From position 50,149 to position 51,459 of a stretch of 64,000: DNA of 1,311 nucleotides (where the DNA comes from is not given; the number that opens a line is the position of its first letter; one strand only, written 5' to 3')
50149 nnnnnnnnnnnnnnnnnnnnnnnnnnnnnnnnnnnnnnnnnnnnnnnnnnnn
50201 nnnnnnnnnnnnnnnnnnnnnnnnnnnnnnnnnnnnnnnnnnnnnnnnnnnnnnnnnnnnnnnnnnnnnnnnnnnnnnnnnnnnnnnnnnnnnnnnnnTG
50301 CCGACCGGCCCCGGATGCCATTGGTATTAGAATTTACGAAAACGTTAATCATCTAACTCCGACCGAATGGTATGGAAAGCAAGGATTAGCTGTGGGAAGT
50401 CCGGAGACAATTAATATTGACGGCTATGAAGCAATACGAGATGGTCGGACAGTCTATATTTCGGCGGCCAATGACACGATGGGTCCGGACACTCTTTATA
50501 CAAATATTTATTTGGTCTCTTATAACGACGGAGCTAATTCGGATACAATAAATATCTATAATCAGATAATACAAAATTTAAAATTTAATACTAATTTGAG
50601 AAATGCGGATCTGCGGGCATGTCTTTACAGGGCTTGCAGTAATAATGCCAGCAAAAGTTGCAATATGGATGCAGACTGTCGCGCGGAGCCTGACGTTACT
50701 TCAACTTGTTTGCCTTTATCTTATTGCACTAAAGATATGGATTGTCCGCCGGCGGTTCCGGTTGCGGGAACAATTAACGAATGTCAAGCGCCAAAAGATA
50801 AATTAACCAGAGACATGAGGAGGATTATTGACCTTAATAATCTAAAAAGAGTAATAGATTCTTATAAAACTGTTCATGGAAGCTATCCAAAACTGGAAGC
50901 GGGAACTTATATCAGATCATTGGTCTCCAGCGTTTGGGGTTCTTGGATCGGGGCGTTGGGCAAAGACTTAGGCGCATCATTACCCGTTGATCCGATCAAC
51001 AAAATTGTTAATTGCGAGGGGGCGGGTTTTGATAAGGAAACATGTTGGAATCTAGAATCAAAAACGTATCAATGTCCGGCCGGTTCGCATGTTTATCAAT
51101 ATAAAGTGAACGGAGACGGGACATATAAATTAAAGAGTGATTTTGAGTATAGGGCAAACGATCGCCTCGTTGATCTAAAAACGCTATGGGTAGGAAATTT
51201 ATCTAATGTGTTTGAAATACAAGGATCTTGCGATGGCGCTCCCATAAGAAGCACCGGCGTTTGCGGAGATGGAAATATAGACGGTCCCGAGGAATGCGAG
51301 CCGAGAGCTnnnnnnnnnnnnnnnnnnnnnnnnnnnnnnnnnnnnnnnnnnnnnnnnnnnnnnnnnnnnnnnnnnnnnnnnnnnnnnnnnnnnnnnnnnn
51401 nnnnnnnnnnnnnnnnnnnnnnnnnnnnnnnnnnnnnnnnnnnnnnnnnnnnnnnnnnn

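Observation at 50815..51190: Pseudopilin (GspG/type IV pilin)-like segment embedded deep inside the giant protein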

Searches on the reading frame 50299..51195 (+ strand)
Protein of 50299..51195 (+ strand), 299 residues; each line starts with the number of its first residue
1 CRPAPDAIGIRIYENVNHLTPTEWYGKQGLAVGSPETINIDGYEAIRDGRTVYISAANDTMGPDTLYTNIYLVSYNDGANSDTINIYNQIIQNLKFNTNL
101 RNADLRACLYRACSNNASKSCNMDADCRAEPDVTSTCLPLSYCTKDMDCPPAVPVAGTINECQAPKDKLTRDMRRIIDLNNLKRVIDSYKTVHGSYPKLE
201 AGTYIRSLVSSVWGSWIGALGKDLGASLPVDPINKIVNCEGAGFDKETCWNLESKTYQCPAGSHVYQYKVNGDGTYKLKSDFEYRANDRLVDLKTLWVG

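Call 39: predict_structure(alignment_id=A2)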
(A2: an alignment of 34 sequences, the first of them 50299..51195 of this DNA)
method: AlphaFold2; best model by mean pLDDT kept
length: 299 residues; sequences in the alignment: 34
mean_pLDDT: 83.1   pTM: 0.83
mean pLDDT of the five models: 83.1, 82.7, 81.1, 77.9, 77.0
residues with pLDDT >= 90: 159; 70-90: 73; 50-70: 54; < 50: 13
segments of 3 or more residues with pLDDT < 50: 289-299
pLDDT, mean of each block of 10 residues (from residue 1): 78 95 93 89 95 91 79 95 96 85 58 63 56 58 77 66 87 94 96 94 88 94 96 89 88 90 92 93 68 42
secondary structure, 60 per line:
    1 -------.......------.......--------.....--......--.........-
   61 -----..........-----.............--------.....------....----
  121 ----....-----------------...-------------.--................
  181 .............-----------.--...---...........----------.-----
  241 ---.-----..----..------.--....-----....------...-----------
elements in order: E8-14 H21-27 E36-40 E43-48 E51-59 E66-75 H81-93 H102-106 H125-128 H165-193 E208-210 H214-224 E267-270 E276-279

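Call 65: find_related_loci(query=A2, collection=genome_contigs, flank=8000)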
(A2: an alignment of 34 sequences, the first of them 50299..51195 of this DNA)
Query A2 (299 aa) in genome_contigs; peptide patterns used: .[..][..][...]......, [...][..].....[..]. (x = any residue, [..] = any of these).
309 stretches matched a pattern; 227 encode a relative of the query (tblastn E <= 1e-3); the best 80 are kept; 77 distinct loci.
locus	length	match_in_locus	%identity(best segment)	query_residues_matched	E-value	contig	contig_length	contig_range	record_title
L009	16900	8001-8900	52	1-297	7e-99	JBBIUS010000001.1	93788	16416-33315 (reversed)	MAG: Candidatus Falkowbacteria bacterium isolate ETS170220_bin_59 NODE_140_length_93788_cov_4.87574, whole genome shotgu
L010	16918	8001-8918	40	6-285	3e-68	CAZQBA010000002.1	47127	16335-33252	MAG TPA_asm: uncultured Gammaproteobacteria bacterium isolate binchicken_co128_169 genome assembly, contig: NODE_446_len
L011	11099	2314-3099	37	6-285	2e-57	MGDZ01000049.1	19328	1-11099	MAG: Candidatus Uhrbacteria bacterium RIFCSPHIGHO2_02_FULL_57_19 rifcsphigho2_02_scaffold_5054, whole genome shotgun seq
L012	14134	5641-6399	39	4-278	2e-56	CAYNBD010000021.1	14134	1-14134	MAG TPA_asm: uncultured Gammaproteobacteria bacterium isolate binchicken_co129_838 genome assembly, contig: NODE_13038_l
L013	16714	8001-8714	40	4-275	2e-56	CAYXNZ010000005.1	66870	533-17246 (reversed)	MAG TPA_asm: uncultured Gammaproteobacteria bacterium isolate binchicken_co181_167 genome assembly, contig: NODE_403_len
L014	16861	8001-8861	39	4-285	2e-56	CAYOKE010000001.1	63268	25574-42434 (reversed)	MAG TPA_asm: uncultured Gammaproteobacteria bacterium isolate SRP263991_co1_502 genome assembly, contig: NODE_374_length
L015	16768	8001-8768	37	6-290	9e-56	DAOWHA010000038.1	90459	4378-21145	MAG TPA_asm: bacterium isolate CSMAG_2005 CSMAG_2005_k141_148215_length_90459_cov_10.2795, whole genome shotgun sequence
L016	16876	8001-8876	38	4-285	3e-55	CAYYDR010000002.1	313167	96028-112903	MAG TPA_asm: uncultured Gammaproteobacteria bacterium isolate SRP302447_co2_591 genome assembly, contig: NODE_106_length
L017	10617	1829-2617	37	3-274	6e-55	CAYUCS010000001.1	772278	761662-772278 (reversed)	MAG TPA_asm: uncultured Gammaproteobacteria bacterium isolate binchicken_co269_189 genome assembly, contig: NODE_1_lengt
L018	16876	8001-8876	37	4-283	8e-55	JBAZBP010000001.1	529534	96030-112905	MAG: Patescibacteria group bacterium isolate SO_2017_GW1_115 NODE_100_length_529534_cov_2.059285_OW334_2017, whole genom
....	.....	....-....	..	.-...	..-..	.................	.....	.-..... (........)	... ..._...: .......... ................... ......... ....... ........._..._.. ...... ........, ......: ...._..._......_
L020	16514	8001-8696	39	6-268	5e-54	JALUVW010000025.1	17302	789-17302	MAG: Candidatus Falkowbacteria bacterium isolate 128-326_metabat2_scaf2bin.076 128-326_scaffold_1396_c1, whole genome sh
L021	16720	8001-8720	40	6-257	4e-54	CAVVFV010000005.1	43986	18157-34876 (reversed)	MAG: Candidatus Falkowbacteria bacterium isolate MFD01188.bin.1.43 genome assembly, contig: contig_29331, whole genome s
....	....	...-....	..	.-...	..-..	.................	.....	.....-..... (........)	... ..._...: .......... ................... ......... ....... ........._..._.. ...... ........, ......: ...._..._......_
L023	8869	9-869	39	6-285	5e-54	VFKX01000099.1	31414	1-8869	MAG: Candidatus Falkowbacteria bacterium isolate Bin_61_32 c_000003994694, whole genome shotgun sequence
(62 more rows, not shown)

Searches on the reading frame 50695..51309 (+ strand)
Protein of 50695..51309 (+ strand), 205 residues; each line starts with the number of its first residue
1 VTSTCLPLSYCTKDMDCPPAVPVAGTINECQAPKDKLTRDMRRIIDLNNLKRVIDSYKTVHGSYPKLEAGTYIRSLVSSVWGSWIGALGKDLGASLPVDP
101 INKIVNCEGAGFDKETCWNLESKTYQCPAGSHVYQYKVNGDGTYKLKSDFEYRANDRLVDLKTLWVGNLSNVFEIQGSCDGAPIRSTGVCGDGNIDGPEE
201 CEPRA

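Call 8: search_protein_families(library=pfam, proteins=[window:50695-51309:+], max_evalue=1)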
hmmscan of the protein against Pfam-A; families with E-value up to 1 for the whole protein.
window:50695-51309:+ (205 aa): 0 families

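Call 9: search_protein_families(library=ncbifam, proteins=[window:50695-51309:+], max_evalue=1)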
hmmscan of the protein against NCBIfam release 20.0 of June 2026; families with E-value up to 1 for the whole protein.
window:50695-51309:+ (205 aa): 1 family
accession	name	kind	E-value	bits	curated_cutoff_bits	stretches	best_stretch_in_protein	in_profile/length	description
NF002708.1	PRK02515.1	equivalog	0.015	15.2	85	1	31-67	45-79/137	photosystem II complex extrinsic protein PsbU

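Call 11: find_homologous_proteins(query=window:50755-51249:+, max_evalue=0.01)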
Query window:50755-51249:+: 45 candidates shared short words with the query, none scored E <= 0.01.
